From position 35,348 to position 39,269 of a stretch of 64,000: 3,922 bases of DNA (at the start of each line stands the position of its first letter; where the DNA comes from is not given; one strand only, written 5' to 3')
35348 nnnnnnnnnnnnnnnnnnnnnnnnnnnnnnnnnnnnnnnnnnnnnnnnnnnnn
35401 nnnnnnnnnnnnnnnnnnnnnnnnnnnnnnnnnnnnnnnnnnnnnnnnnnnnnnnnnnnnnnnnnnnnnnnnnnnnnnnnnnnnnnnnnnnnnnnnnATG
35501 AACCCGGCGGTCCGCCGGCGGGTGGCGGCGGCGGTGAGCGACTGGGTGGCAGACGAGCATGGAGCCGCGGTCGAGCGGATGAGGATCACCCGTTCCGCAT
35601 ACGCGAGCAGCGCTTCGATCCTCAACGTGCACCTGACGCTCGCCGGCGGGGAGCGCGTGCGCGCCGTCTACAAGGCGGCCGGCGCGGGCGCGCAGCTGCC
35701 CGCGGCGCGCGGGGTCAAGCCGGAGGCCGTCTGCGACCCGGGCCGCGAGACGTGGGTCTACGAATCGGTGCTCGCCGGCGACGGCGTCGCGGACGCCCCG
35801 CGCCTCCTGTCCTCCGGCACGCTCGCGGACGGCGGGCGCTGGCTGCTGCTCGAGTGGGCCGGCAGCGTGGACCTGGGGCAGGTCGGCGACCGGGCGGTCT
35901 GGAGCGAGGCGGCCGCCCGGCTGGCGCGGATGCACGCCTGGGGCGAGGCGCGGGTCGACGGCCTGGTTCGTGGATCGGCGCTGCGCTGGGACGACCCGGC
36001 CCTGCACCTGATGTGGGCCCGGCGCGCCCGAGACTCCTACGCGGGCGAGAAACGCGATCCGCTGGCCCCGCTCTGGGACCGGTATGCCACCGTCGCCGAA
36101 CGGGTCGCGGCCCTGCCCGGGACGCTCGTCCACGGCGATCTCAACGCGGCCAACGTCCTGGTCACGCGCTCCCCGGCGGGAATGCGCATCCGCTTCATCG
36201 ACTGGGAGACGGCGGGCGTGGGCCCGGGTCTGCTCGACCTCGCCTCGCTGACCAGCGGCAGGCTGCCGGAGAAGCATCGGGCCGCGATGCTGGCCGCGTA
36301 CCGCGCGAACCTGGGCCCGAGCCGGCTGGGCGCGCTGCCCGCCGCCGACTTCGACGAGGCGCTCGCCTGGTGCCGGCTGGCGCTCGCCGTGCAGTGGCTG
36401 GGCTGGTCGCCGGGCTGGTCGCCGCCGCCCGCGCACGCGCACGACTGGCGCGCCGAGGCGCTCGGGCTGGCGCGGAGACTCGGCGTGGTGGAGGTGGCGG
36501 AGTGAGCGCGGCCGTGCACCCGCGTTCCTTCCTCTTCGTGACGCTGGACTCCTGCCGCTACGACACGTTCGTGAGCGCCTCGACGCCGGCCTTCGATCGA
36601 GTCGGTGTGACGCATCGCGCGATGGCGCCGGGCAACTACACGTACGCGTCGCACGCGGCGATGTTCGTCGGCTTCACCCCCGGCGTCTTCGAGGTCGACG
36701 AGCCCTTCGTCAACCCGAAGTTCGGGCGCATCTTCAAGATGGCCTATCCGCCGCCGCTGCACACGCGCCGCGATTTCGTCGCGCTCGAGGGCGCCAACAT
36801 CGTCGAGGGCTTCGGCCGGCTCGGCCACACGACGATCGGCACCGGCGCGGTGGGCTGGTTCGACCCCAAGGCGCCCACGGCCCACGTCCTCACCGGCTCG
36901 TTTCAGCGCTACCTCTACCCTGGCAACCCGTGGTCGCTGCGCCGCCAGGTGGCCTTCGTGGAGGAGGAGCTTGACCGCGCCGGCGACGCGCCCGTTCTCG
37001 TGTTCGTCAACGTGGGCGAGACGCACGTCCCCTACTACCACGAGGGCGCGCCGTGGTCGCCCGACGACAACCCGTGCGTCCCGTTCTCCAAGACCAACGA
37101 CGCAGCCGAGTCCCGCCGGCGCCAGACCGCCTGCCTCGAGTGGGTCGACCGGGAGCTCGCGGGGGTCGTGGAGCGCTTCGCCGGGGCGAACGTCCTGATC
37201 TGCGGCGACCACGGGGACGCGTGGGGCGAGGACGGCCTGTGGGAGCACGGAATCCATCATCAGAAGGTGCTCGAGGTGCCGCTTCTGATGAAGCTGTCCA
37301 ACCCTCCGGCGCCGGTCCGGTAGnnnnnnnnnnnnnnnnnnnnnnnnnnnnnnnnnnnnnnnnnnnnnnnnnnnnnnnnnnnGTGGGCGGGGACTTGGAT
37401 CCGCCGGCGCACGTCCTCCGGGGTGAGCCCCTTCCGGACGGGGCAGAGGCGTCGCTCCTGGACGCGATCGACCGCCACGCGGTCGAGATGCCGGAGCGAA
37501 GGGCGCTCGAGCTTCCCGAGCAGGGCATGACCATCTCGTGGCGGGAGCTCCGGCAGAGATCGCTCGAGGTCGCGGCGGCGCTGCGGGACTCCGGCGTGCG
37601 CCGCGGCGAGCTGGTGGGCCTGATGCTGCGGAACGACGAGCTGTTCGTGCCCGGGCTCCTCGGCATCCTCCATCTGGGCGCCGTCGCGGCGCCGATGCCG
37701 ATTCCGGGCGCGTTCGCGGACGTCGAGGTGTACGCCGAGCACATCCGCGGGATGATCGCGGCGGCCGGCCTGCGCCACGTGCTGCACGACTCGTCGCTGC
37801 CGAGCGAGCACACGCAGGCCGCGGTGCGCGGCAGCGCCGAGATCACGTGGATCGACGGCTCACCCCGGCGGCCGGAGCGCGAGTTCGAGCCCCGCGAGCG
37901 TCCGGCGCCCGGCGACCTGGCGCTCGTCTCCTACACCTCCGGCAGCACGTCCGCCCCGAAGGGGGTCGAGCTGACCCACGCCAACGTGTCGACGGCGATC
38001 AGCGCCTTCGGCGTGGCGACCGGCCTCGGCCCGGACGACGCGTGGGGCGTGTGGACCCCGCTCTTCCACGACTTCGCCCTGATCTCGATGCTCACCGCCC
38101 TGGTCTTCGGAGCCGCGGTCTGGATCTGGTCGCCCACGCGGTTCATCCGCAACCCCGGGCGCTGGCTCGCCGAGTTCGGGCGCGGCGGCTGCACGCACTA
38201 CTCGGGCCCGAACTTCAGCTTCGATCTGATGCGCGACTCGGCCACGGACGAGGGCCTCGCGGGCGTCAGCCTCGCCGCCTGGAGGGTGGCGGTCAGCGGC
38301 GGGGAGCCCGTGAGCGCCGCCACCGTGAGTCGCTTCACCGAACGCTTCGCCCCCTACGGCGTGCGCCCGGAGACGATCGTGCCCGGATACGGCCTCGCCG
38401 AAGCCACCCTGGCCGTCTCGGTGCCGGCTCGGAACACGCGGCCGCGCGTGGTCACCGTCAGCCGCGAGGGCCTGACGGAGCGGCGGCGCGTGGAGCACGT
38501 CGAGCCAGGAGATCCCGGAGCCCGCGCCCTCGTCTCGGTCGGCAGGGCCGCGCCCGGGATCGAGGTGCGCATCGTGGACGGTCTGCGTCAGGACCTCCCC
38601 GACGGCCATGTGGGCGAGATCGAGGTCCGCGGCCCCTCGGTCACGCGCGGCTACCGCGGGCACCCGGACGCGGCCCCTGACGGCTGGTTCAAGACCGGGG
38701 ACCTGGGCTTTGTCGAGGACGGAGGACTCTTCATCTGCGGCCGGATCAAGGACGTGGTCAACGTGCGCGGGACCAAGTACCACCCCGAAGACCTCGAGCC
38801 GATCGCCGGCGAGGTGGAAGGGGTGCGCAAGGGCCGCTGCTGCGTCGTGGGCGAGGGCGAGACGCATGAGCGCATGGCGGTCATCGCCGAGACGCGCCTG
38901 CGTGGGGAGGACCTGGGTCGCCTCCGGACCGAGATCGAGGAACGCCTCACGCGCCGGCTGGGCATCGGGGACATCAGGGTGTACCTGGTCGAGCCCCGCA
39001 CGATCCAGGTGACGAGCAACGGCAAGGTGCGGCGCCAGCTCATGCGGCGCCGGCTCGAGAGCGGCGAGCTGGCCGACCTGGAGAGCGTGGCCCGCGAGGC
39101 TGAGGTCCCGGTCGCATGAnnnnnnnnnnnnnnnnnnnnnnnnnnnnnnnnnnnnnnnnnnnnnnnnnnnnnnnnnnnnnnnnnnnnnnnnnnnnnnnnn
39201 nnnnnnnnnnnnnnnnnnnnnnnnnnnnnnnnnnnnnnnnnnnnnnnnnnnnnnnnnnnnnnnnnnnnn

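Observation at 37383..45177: Acyl-AMP ligase + ACP + fused hydr2/hydr1-type alpha/beta hydrolases: an exosortase-A-type acylation module with no exosortase in view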

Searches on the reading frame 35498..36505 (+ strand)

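Call 9: search_protein_families(library=pfam, proteins=[window:35498-36505:+], max_evalue=0.001)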
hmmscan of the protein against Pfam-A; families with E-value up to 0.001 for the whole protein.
window:35498-36505:+ (335 aa): 4 families
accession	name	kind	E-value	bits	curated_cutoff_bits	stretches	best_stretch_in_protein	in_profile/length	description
PF01636.29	APH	-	1.4e-16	61.5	23.2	1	91-273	46-230/239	Phosphotransferase enzyme family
PF19974.5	TCAD9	-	4.1e-05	23.4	40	1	199-251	288-337/429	Ternary complex associated domain 9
PF02958.26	EcKL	-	0.00045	20.1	22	1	194-272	201-285/294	Ecdysteroid kinase-like family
PF07914.17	DUF1679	-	0.0006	19.2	24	1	207-263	267-325/414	Uncharacterized oxidoreductase dhs-27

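Call 66: search_protein_families(library=ncbifam, proteins=[window:35498-36505:+], max_evalue=0.001)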
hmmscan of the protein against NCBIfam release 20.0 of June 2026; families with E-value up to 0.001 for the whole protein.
window:35498-36505:+ (335 aa): 4 families
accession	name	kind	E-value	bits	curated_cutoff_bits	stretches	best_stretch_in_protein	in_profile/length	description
NF041256.1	GntI_guanitoxin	equivalog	2.2e-07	30.5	357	1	199-281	166-244/282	guanitoxin biosynthesis pre-guanitoxin N-oxide kinase GntI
TIGR02721.1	ycfN_thiK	equivalog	4.9e-05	22.6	299.45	1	200-269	138-202/256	thiamine kinase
NF046102.1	CellCycRegCcrZ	equivalog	0.0002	20.8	400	1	208-268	153-210/260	cell cycle regulator CcrZ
NF003558.0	PRK05231.1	equivalog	0.00078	18.5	271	0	138-249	120-225/322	homoserine kinase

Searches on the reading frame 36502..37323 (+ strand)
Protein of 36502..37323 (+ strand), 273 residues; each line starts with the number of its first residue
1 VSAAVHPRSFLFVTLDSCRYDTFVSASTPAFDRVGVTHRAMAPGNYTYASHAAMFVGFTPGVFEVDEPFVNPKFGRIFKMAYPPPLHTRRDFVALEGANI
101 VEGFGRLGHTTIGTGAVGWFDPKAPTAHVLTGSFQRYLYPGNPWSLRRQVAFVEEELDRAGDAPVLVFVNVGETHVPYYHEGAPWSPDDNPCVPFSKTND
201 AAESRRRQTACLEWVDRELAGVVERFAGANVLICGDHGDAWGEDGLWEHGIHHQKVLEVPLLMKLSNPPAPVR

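Call 10: search_protein_families(library=pfam, proteins=[window:36502-37323:+], max_evalue=0.001)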
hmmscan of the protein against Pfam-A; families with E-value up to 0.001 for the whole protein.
window:36502-37323:+ (273 aa): 1 family
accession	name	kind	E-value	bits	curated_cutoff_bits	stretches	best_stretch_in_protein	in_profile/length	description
PF00884.28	Sulfatase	-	3.1e-05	23.9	25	1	26-264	24-272/301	Sulfatase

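Call 66: search_protein_families(library=ncbifam, proteins=[window:36502-37323:+], max_evalue=0.001)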
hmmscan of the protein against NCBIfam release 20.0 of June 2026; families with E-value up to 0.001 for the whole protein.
window:36502-37323:+ (273 aa): 2 families
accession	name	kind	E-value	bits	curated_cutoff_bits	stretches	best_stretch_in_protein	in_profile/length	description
NF038075.1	fam_STM4013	hypoth_equivalog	1.7e-40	139.2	250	1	1-261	1-256/261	STM4013/SEN3800 family hydrolase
TIGR03417.1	chol_sulfatase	equivalog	0.00062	18.7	433.45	1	199-266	246-319/500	choline-sulfatase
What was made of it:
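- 36502..37323 (+): STM4013/SEN3800-family (alkaline-phosphatase superfamily) protein, 273 aa; co-varies with the acyl module. NF038075 at 139 bits (cutoff 250) and a weak PF00884 hit (calls 10, 66).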

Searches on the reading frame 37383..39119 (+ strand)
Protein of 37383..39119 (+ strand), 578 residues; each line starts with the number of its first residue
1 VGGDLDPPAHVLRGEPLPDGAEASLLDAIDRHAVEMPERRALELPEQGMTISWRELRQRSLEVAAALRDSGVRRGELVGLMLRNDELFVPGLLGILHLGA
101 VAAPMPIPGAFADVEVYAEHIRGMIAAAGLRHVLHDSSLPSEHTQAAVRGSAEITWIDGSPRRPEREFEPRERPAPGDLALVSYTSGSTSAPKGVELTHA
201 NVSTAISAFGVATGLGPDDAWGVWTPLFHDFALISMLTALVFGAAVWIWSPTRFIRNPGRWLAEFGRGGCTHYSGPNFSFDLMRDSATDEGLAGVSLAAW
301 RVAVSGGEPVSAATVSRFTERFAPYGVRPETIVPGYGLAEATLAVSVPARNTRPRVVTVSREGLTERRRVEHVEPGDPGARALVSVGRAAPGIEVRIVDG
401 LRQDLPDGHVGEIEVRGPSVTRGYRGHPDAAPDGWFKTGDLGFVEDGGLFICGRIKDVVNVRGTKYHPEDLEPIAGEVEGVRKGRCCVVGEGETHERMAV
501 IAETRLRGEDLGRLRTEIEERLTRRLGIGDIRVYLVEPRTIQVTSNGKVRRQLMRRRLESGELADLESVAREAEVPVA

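Call 5: search_protein_families(library=ncbifam, proteins=[window:37383-39119:+], max_evalue=0.01)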
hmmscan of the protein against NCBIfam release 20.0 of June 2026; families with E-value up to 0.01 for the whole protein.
window:37383-39119:+ (578 aa): 103 families (the best 25 are shown)
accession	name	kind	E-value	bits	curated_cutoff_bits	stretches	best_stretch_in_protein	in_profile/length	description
NF005850.0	PRK07768.1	subfamily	1.8e-98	330.2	572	1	34-558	13-543/545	long-chain-fatty-acid--CoA ligase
NF006624.1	PRK09192.1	subfamily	6.6e-92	308.7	600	1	51-562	45-564/567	fatty acyl-AMP ligase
NF004510.0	PRK05851.1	equivalog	1.6e-85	287.3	621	1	50-561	31-523/525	long-chain-fatty acid--ACP ligase MbtM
NF004282.0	PRK05691.1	subfamily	2.5e-81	272.7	4090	1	23-565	9-565/4334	non-ribosomal peptide synthase/polyketide synthase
NF004509.1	PRK05850.1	subfamily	8e-76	255.5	775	1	49-562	36-572/578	fatty-acid--AMP ligase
NF009124.0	PRK12476.1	subfamily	2.7e-71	240.5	922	2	47-430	65-449/612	fatty acyl-AMP ligase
NF038339.3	FAAL_FadD32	equivalog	5.4e-63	213.1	975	2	50-429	52-432/625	long-chain-fatty-acid--AMP ligase FadD32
NF038337.1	FAAL_FadD21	exception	6.5e-63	213.1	1100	1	50-553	38-564/579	fatty-acid--AMP ligase FAAL21/FadD21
NF040633.1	FadD32_Coryne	exception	2.6e-62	211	875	2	175-429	199-457/614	FadD32-like long-chain-fatty-acid--AMP ligase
NF038338.1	FAAL_FadD28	exception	8.8e-58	196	1100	1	49-556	37-568/580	fatty-acid--AMP ligase FAAL28/FadD28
NF004837.0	PRK06187.1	subfamily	6e-53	179.9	476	1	25-562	10-526/531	long-chain-fatty-acid--CoA ligase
NF004511.1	PRK05852.1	equivalog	1.4e-50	172.4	650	1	26-552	2-498/505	FadD7 family fatty acid--CoA ligase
TIGR01733.1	AA-adenyl-dom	subfamily_domain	2.7e-49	168.1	317.4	1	52-483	1-406/409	amino acid adenylation domain-containing protein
NF004114.0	PRK05605.1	equivalog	2.3e-38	131.9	766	3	363-560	371-571/575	long-chain-fatty-acid--CoA ligase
NF005702.0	PRK07514.1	subfamily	2.9e-37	128.2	558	1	23-557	3-499/506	malonyl-CoA synthase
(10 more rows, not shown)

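Call 6: search_protein_families(library=pfam, proteins=[window:37383-39119:+], max_evalue=0.01)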
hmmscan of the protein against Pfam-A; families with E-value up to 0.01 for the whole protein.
window:37383-39119:+ (578 aa): 2 families
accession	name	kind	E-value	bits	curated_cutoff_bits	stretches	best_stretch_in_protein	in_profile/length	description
PF00501.34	AMP-binding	-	8.8e-66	222.7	29.9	1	30-424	2-383/384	AMP-binding enzyme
PF14535.12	AMP-binding_C_2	-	0.0011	19.7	25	1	463-551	1-91/96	AMP-binding enzyme C-terminal domain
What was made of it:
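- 37383..39119 (+): Fatty acyl-AMP ligase (FAAL), 578 aa, cytoplasmic; predicted to adenylate a fatty acid and load the carrier protein. Best NCBIfam hits are PRK07768 (330 bits), PRK09192 FAAL (309 bits) and MbtM (287 bits) (calls 5, 6).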

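Call 47: search_solved_structures(query=window:37383-39119:+, max_evalue=1e-20, show_alignments=1)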
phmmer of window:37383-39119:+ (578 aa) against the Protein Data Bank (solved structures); distinct sequences matched with E-value up to 1e-20: 36.
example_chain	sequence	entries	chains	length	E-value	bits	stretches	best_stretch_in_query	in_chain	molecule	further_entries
3pbk_A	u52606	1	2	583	1.7e-58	201.8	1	46-566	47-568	Fatty Acyl-Adenylate Ligase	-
5d6j_A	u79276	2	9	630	3.3e-56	194.2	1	50-430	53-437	Acyl-CoA synthase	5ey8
5icr_A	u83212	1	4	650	4.1e-56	193.9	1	50-430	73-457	Acyl-CoA synthase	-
7r7e_A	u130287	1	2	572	4.9e-53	183.8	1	49-564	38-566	Polyketide synthase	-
3kxw_A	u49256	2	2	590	6.1e-53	183.5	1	24-558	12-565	Saframycin Mx1 synthetase B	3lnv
8hd4_A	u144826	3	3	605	7.3e-53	183.2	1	50-561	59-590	Long-chain-fatty-acid--AMP ligase FadD23 | Fatty-acid-CoA ligase FadD23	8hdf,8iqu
7r7f_A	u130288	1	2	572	1.9e-52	181.8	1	49-564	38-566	Polyketide synthase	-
7wua_A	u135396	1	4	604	2.2e-52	181.6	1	52-435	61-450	Acyl-CoA synthase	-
5ey9_A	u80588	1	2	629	8.9e-52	179.6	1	51-430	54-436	Long-chain-fatty-acid--AMP ligase FadD32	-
7r7g_A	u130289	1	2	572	9.3e-52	179.6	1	49-564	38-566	Polyketide synthase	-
6ulx_A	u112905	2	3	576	1.4e-51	178.9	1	169-564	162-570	Amino acid adenylation domain-containing protein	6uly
6ulw_A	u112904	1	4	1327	3e-51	177.9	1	169-565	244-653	Amino acid adenylation domain-containing protein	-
5hm3_A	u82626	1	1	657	3.9e-51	177.5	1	50-430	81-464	Long-chain-fatty-acid--AMP ligase FadD32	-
5d6n_A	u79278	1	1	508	2.4e-47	165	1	50-430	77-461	Acyl-CoA synthase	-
4r0m_B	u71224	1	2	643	2e-45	158.7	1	52-563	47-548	McyG protein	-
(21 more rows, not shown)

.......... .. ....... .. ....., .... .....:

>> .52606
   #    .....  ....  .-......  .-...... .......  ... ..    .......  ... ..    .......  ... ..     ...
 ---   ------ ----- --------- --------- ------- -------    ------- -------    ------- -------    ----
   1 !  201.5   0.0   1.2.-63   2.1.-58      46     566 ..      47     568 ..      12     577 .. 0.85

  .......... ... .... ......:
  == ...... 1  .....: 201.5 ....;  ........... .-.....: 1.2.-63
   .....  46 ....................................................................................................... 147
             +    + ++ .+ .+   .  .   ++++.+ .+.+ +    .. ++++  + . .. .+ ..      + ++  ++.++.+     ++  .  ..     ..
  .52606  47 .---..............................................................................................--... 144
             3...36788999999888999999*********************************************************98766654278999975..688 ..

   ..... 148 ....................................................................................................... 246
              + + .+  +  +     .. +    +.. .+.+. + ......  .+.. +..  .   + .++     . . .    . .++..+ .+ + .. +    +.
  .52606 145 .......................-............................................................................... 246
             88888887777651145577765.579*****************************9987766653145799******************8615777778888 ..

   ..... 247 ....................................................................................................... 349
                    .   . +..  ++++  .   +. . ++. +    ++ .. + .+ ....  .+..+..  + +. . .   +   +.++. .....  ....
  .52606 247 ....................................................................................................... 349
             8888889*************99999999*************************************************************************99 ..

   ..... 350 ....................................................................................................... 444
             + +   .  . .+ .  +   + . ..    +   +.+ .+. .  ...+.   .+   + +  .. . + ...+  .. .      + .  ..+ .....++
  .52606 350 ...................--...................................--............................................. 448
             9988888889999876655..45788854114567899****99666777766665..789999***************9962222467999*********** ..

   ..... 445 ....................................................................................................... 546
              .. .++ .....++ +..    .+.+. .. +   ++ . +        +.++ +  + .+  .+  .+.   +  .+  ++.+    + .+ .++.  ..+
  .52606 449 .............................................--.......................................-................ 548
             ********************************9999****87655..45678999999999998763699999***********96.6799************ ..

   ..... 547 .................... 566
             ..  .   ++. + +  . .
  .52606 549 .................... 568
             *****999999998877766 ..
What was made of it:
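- The ligase is a FAAL, a class known to load carrier proteins rather than CoA (calls 5, 47; the class property is established knowledge).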
